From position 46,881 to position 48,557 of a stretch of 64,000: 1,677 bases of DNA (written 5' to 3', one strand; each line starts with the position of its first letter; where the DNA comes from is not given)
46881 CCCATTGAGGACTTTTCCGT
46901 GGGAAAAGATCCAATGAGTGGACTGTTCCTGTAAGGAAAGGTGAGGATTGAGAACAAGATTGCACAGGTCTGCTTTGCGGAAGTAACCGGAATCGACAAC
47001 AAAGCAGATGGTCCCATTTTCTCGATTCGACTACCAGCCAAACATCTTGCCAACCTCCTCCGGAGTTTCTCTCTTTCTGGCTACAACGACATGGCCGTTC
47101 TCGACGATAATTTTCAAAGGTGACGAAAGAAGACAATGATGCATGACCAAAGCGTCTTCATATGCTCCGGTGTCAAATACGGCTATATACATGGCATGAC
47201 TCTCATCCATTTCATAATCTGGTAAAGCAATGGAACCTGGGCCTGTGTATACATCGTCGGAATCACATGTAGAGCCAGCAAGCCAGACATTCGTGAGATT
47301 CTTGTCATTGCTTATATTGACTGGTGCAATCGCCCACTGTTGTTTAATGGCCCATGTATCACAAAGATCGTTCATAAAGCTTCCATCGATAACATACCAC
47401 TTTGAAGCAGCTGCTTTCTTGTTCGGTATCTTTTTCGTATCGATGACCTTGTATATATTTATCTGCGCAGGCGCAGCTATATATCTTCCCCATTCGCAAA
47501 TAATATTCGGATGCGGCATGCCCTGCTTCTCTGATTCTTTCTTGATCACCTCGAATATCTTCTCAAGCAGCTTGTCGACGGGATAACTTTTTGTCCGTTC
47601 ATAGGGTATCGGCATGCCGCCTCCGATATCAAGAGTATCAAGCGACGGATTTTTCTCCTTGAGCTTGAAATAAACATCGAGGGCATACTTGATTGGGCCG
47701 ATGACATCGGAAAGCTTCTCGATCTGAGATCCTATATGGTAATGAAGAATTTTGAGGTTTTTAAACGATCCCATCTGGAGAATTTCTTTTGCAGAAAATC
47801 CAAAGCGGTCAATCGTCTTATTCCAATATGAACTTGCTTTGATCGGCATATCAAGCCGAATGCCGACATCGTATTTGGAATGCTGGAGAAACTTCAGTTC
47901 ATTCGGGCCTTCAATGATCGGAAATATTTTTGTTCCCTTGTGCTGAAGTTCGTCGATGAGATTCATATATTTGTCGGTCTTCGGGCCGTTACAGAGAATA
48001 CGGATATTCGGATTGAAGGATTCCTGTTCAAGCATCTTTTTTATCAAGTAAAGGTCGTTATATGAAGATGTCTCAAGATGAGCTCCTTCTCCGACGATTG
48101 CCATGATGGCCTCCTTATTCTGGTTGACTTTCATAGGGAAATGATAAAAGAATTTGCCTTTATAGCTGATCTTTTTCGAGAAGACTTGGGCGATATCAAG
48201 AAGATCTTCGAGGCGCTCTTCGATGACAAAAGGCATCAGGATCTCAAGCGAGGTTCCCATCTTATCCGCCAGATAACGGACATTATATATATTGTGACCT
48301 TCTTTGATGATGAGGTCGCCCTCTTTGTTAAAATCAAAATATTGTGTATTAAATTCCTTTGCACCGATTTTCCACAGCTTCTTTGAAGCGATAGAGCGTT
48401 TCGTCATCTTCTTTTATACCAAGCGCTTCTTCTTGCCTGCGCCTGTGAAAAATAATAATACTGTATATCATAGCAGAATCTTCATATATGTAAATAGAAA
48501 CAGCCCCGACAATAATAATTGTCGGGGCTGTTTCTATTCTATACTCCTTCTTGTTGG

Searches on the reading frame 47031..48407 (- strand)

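Call 62: search_protein_families(library=ncbifam, max_evalue=1e-40, proteins=[window:47031-48407:-])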
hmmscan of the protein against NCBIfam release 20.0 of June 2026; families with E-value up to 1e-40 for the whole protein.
window:47031-48407:- (458 aa): 2 families
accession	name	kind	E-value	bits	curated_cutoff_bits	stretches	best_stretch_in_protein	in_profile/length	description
NF003763.0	PRK05354.1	equivalog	2.3e-57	194.9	369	1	16-332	20-367/636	biosynthetic arginine decarboxylase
TIGR01273.1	speA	equivalog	4.5e-53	180.7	624.1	0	17-331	13-358/624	arginine decarboxylase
